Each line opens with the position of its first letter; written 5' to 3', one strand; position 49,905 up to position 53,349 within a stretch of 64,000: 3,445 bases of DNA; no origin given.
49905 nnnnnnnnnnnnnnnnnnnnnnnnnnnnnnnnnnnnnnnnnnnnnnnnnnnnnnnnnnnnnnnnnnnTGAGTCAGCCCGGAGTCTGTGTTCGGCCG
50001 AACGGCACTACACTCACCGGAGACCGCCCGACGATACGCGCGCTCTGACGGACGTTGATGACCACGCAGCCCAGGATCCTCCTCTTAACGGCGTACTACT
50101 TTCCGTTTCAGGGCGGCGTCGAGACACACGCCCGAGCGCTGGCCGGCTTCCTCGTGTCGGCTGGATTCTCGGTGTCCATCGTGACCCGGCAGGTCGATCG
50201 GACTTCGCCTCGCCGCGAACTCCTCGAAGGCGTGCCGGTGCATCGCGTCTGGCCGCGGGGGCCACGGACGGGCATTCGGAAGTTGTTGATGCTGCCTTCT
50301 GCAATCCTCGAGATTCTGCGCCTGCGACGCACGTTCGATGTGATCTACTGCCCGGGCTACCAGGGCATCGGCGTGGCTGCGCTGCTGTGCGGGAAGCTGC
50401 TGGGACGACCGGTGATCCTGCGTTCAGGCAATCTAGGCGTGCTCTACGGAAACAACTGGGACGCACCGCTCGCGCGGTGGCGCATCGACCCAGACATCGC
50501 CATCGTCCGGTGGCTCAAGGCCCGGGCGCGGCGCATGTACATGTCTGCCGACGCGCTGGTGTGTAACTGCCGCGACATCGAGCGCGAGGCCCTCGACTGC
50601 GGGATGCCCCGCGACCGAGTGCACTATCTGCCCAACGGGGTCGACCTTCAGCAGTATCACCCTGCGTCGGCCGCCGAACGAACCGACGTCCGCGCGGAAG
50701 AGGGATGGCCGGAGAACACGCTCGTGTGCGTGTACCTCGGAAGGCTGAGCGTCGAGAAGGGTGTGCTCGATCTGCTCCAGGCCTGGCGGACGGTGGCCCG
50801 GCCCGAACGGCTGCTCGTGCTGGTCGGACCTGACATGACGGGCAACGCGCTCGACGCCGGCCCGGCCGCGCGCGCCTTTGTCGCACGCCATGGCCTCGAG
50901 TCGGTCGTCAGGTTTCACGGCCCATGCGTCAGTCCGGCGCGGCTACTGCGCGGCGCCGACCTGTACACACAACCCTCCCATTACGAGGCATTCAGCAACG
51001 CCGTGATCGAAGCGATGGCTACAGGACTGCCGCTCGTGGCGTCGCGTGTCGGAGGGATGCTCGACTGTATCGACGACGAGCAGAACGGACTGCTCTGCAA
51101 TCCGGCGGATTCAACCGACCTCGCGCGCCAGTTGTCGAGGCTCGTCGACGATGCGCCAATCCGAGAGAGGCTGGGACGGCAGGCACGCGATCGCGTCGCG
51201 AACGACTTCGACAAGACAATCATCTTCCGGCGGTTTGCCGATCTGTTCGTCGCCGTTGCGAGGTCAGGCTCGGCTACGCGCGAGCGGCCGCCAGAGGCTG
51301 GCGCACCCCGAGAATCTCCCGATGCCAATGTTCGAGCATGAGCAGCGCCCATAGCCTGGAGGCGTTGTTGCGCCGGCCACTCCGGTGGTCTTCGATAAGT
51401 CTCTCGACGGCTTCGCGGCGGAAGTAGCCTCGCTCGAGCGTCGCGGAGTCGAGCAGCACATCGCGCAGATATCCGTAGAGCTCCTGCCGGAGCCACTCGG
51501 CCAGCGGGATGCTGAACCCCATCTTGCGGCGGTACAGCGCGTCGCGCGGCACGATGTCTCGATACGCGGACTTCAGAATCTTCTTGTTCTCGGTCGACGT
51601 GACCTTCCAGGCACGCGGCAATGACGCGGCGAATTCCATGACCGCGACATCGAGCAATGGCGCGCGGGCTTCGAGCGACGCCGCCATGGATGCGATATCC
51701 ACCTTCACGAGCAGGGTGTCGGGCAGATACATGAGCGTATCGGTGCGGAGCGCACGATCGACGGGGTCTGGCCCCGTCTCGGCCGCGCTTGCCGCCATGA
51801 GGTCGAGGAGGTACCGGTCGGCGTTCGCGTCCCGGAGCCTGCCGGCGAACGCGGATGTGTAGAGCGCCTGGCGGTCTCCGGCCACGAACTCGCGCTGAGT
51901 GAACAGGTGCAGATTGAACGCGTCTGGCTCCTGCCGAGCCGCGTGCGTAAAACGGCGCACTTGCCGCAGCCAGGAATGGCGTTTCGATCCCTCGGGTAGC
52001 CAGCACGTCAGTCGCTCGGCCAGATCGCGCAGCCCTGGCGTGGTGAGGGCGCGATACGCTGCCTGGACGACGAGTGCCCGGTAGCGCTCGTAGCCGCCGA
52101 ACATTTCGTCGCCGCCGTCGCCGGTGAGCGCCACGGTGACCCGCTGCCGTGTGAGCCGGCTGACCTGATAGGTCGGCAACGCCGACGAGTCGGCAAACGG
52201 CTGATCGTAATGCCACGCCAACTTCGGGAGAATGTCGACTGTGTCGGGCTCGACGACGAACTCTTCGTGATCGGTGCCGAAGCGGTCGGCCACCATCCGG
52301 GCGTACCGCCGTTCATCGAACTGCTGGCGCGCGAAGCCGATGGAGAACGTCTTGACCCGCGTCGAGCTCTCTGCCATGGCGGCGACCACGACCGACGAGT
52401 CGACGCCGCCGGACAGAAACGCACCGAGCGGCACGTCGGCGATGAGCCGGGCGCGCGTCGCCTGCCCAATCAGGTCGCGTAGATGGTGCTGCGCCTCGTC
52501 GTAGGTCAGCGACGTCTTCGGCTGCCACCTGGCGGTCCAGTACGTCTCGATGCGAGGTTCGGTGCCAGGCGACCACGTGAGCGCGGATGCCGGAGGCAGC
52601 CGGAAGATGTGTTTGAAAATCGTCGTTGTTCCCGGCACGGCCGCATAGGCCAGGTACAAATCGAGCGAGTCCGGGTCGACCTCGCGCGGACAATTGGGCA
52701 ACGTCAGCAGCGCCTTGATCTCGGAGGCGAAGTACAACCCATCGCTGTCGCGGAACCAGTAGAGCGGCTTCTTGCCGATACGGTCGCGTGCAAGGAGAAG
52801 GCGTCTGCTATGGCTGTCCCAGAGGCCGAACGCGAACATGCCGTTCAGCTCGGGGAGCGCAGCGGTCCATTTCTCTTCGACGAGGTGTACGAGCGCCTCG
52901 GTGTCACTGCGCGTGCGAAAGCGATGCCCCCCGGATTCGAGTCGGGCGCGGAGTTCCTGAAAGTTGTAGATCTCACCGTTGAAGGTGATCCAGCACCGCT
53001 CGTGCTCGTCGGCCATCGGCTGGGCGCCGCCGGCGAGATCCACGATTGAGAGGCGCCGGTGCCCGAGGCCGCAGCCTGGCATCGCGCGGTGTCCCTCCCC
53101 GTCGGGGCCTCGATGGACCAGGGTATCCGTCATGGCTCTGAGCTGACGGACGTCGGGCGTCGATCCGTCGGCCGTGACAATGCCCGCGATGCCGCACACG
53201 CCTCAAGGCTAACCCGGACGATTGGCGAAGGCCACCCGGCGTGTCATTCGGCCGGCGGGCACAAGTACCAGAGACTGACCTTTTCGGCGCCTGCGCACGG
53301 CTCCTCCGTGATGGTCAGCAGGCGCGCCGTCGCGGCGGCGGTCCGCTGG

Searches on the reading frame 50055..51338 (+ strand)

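Call 16: search_protein_families(library=pfam, proteins=[window:50055-51338:+], max_evalue=0.001)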
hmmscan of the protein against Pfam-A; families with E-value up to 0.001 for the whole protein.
window:50055-51338:+ (428 aa): 6 families
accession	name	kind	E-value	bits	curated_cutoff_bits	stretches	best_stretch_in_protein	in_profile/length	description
PF00534.26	Glycos_transf_1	-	1.8e-30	106.2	26.4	1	209-379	2-171/172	Glycosyl transferases group 1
PF13692.12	Glyco_trans_1_4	-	5.2e-29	101.8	27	1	224-366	3-142/142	Glycosyl transferases group 1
PF13439.12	Glyco_transf_4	-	3.8e-23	82.8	28.5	1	20-199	2-169/170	Glycosyltransferase Family 4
PF13579.12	Glyco_trans_4_4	-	1e-20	75.1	29.7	1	20-195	1-158/158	Glycosyl transferase 4-like domain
PF20706.3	GT4-conflict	-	9.4e-08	31.9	26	1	204-343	180-324/385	Family 4 Glycosyltransferase in conflict systems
PF13524.12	Glyco_trans_1_2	-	4.6e-06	27.1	25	1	307-385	53-133/144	Glycosyl transferase-like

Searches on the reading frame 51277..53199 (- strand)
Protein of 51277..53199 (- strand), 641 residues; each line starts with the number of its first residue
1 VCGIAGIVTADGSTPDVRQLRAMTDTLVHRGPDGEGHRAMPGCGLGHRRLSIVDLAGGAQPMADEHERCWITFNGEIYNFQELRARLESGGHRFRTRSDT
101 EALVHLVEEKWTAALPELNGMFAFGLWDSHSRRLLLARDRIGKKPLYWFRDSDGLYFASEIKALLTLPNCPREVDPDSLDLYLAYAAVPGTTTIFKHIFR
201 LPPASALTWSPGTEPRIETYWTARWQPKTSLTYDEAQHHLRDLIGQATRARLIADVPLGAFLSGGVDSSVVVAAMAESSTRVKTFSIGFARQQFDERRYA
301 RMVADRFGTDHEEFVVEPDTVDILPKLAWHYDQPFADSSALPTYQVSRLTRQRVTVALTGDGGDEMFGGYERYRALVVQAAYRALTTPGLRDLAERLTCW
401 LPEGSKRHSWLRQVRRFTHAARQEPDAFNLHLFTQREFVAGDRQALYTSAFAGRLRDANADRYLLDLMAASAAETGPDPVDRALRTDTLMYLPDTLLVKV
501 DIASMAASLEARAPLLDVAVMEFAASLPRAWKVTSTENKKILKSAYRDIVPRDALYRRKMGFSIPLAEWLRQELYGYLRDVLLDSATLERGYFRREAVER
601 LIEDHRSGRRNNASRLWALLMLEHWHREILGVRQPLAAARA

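Call 16: search_protein_families(library=pfam, proteins=[window:51277-53199:-], max_evalue=0.001)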
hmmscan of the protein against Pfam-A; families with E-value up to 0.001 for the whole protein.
window:51277-53199:- (641 aa): 5 families
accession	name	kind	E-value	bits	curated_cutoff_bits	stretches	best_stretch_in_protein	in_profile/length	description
PF00733.27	Asn_synthase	-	6.2e-102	342.3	21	1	239-627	1-354/354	Asparagine synthase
PF13537.11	GATase_7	-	8.9e-48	161.8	25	1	47-165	1-122/123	Glutamine amidotransferase domain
PF13522.11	GATase_6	-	4.4e-41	140.4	27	1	32-160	1-130/130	Glutamine amidotransferase domain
PF12481.13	DUF3700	-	2.2e-05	24.5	27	1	115-162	126-173/228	Aluminium induced protein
PF06508.19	QueC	-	0.00036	20.5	22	1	261-314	5-58/210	Queuosine biosynthesis protein QueC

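Call 63: search_protein_families(library=ncbifam, proteins=[window:51277-53199:-], max_evalue=0.001)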
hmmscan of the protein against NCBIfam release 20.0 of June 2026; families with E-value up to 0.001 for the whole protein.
window:51277-53199:- (641 aa): 10 families
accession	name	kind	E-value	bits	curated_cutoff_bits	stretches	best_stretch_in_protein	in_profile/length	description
TIGR03108.1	eps_aminotran_1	hypoth_equivalog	6.8e-188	626.2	816.9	1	1-625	1-624/628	XrtA/PEP-CTERM system amidotransferase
TIGR01536.1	asn_synth_AEB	equivalog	1.7e-144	482.7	267.1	1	2-562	1-517/517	asparagine synthase (glutamine-hydrolyzing)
TIGR03104.1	trio_amidotrans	equivalog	9.1e-124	413.8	570.1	2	1-378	1-387/589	N-acetylglutaminylglutamine amidotransferase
NF006949.0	PRK09431.1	equivalog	4.8e-89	299.3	499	3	1-166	1-167/554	asparagine synthase B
NF033535.1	lass_lactam_cya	exception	3.3e-72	244.1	525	2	1-385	1-395/668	lasso peptide isopeptide bond-forming cyclase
NF033561.1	macrolact_Ik_Al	subfamily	1.1e-18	67.2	300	1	131-561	90-491/561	albusnodin/ikarugamycin family macrolactam cyclase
TIGR01134.1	purF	equivalog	3.2e-13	49.9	350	1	27-178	49-213/432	amidophosphoribosyltransferase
NF001484.0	PRK00331.1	subfamily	1.8e-11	43.1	381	1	44-167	68-201/601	isomerizing glutamine--fructose-6-phosphate transaminase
TIGR01135.1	glmS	equivalog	7.1e-11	41.3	418.05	1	58-166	83-199/607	glutamine--fructose-6-phosphate transaminase (isomerizing)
TIGR00364.1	TIGR00364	equivalog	0.00096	18.8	150.3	0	261-316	4-57/201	7-cyano-7-deazaguanine synthase QueC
